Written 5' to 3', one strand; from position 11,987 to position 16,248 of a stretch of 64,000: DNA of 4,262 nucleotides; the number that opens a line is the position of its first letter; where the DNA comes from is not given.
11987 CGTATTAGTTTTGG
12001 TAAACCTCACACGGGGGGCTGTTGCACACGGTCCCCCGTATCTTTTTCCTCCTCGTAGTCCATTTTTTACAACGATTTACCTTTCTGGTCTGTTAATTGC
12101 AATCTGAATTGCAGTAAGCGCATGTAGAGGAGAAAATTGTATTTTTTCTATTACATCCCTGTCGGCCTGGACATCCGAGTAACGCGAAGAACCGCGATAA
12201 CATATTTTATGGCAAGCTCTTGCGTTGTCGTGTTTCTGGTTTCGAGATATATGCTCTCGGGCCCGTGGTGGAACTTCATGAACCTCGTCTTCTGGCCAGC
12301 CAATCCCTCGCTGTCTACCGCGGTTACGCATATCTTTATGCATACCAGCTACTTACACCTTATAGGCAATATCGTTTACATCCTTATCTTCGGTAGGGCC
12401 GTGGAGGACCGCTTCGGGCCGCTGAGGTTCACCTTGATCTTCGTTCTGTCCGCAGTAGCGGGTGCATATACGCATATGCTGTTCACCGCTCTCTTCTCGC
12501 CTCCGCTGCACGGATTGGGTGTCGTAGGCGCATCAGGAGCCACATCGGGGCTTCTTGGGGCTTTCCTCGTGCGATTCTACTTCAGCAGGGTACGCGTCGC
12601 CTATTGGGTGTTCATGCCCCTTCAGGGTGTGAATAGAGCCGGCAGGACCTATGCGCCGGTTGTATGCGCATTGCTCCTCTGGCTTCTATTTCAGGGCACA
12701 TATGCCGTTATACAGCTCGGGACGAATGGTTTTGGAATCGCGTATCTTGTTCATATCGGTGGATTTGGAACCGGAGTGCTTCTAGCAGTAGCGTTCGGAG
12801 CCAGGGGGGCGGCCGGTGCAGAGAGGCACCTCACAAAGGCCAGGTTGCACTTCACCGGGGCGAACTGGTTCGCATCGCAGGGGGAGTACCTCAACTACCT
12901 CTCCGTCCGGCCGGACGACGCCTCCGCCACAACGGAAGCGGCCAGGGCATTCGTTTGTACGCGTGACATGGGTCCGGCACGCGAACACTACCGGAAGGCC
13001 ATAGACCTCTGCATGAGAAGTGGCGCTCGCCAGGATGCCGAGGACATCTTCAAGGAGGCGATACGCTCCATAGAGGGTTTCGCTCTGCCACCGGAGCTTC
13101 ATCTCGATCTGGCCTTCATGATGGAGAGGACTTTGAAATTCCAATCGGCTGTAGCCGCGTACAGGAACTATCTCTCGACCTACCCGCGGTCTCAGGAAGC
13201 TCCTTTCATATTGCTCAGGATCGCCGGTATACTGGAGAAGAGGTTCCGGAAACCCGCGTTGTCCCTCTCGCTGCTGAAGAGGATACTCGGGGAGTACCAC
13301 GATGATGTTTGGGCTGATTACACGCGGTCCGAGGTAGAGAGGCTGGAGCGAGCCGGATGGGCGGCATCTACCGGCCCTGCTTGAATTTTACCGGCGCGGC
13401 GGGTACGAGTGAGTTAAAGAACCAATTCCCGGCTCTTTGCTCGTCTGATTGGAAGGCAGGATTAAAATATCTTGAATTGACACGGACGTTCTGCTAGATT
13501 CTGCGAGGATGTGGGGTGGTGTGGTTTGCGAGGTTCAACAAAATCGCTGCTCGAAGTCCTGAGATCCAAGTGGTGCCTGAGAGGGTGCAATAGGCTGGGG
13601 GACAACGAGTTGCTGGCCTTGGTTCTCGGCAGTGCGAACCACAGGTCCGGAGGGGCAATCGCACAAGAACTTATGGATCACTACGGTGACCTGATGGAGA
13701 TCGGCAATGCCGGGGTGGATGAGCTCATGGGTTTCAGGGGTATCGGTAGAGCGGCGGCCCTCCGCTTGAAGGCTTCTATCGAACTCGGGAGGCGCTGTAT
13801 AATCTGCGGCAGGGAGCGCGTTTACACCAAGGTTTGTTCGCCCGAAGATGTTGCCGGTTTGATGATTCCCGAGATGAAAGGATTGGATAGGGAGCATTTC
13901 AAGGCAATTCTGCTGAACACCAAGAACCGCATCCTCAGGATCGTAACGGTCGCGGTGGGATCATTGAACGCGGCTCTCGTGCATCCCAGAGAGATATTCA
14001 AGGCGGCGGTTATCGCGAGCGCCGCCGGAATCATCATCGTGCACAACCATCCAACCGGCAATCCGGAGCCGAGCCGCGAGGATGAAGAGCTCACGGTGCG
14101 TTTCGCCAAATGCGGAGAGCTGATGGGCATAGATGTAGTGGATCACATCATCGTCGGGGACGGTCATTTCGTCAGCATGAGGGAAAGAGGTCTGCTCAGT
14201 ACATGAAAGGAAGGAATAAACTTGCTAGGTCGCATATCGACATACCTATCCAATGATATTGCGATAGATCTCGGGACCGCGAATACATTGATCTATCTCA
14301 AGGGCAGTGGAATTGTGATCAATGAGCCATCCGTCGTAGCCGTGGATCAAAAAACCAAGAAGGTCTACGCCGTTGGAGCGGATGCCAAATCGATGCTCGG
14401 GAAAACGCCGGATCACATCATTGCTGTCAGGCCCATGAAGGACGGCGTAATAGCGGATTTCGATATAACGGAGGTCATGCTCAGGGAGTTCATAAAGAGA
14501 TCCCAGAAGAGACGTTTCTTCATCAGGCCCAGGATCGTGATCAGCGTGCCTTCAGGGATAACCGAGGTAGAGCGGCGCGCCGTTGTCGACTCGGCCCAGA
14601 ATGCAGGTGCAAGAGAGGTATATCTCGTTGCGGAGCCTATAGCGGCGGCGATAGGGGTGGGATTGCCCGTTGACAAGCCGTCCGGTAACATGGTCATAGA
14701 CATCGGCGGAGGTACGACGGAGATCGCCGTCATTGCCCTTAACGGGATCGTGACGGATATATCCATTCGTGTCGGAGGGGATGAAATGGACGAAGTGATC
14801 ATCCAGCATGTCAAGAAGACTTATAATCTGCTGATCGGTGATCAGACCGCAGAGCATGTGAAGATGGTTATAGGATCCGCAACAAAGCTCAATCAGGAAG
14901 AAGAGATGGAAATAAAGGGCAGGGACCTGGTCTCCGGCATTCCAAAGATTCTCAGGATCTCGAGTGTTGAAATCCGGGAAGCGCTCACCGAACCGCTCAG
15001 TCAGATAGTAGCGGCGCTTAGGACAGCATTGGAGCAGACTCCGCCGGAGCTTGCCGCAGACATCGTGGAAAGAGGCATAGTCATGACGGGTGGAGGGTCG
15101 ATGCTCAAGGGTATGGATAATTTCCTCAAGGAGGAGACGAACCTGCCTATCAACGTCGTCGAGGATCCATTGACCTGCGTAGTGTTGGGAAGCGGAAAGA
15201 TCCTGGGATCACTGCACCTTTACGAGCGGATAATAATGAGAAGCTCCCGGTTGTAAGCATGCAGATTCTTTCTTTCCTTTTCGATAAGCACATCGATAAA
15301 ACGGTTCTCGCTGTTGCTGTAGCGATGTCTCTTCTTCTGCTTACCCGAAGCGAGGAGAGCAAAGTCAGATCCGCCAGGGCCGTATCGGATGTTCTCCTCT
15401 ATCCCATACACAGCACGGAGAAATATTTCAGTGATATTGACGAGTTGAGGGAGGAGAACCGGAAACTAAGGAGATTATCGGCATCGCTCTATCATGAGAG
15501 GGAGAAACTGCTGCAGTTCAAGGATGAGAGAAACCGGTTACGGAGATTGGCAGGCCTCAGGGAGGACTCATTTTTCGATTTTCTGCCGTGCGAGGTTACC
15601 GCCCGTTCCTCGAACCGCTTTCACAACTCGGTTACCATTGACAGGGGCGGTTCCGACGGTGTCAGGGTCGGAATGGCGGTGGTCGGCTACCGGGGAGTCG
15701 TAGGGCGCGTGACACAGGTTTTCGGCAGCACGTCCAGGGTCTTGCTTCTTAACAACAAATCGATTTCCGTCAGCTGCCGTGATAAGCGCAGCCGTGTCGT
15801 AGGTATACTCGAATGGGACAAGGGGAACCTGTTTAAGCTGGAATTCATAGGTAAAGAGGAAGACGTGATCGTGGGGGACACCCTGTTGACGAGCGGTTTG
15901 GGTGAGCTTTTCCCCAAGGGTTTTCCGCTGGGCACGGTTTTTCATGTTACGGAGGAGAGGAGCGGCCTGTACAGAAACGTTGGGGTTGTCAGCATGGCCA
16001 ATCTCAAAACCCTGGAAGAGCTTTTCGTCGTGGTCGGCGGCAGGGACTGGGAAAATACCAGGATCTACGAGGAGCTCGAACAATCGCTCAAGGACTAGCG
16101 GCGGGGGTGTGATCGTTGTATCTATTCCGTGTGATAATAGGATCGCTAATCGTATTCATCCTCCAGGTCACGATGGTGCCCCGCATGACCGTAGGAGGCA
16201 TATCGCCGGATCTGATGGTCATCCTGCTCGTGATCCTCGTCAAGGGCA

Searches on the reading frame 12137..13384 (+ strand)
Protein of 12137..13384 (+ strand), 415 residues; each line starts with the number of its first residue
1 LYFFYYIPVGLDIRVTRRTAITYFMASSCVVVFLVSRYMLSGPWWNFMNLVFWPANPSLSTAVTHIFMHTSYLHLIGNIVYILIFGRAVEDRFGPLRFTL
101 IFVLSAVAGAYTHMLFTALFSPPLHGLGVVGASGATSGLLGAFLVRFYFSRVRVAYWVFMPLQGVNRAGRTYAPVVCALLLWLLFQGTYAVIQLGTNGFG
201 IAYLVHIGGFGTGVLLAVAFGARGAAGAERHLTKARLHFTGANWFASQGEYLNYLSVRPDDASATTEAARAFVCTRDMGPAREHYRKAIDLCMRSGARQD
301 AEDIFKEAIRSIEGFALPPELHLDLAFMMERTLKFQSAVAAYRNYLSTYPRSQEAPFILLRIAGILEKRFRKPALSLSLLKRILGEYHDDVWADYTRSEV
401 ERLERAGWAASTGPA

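Call 9: search_protein_families(library=pfam, proteins=[window:12137-13384:+], max_evalue=0.00001)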
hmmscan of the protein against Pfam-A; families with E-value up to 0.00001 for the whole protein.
window:12137-13384:+ (415 aa): 1 family
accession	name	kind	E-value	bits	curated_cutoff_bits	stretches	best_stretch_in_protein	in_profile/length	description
PF01694.28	Rhomboid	-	7.6e-24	85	22.6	1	59-221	4-141/143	Rhomboid domain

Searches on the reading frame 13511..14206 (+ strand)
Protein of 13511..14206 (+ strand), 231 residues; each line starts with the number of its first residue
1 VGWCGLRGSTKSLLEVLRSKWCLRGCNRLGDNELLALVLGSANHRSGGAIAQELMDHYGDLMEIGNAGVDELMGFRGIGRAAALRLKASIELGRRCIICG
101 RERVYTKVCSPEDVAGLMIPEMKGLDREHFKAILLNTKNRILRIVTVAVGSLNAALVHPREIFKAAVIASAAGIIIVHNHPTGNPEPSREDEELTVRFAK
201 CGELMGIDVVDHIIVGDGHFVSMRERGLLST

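Call 10: search_protein_families(library=pfam, proteins=[window:13511-14206:+], max_evalue=0.00001)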
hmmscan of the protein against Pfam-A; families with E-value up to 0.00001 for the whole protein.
window:13511-14206:+ (231 aa): 2 families
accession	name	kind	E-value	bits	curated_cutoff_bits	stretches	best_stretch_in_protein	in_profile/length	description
PF04002.20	RadC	-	1e-43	148.5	22.1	1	109-228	2-121/121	RadC-like JAB domain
PF20582.4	UPF0758_N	-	1.8e-08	34.8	27.1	1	18-83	11-76/77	UPF0758 N-terminal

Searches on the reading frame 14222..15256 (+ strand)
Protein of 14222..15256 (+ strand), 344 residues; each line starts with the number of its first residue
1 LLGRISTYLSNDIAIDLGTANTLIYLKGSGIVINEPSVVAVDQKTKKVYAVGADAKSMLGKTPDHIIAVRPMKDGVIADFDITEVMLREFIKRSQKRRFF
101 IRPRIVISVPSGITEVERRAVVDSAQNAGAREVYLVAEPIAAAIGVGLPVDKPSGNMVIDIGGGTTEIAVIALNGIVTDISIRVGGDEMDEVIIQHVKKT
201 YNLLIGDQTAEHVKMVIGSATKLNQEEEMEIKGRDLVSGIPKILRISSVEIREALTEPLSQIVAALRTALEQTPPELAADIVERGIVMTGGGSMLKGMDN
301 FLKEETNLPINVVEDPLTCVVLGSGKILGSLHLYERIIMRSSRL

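Call 10: search_protein_families(library=pfam, proteins=[window:14222-15256:+], max_evalue=0.00001)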
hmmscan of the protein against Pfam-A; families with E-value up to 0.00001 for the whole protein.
window:14222-15256:+ (344 aa): 4 families
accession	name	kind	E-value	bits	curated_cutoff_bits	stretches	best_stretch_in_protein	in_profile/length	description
PF06723.19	MreB_Mbl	-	2.6e-146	487.1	27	1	10-332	1-323/327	MreB/Mbl protein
PF00012.26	HSP70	-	8.2e-14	51.2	20.6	1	105-202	136-239/599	Hsp70 protein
PF00022.25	Actin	-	6.4e-09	35.3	27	0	36-200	31-190/410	Actin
PF14450.12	FtsA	-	1.6e-08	35.4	31.8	1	157-314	1-111/127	Cell division protein FtsA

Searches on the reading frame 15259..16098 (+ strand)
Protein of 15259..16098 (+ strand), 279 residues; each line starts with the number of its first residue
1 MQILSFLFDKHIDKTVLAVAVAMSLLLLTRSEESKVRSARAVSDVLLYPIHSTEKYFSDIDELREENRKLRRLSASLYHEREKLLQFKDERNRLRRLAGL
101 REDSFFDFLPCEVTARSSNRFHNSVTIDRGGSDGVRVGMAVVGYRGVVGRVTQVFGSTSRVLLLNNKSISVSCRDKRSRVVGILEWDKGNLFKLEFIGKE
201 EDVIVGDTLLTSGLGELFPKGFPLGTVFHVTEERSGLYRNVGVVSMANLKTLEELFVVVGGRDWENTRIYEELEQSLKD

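Call 10: search_protein_families(library=pfam, proteins=[window:15259-16098:+], max_evalue=0.00001)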
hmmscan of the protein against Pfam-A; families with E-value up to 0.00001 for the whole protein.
window:15259-16098:+ (279 aa): 1 family
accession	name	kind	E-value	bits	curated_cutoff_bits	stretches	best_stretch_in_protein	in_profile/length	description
PF04085.20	MreC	-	5.2e-40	137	28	1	113-258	1-146/147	Rod shape-determining protein MreC, barrel core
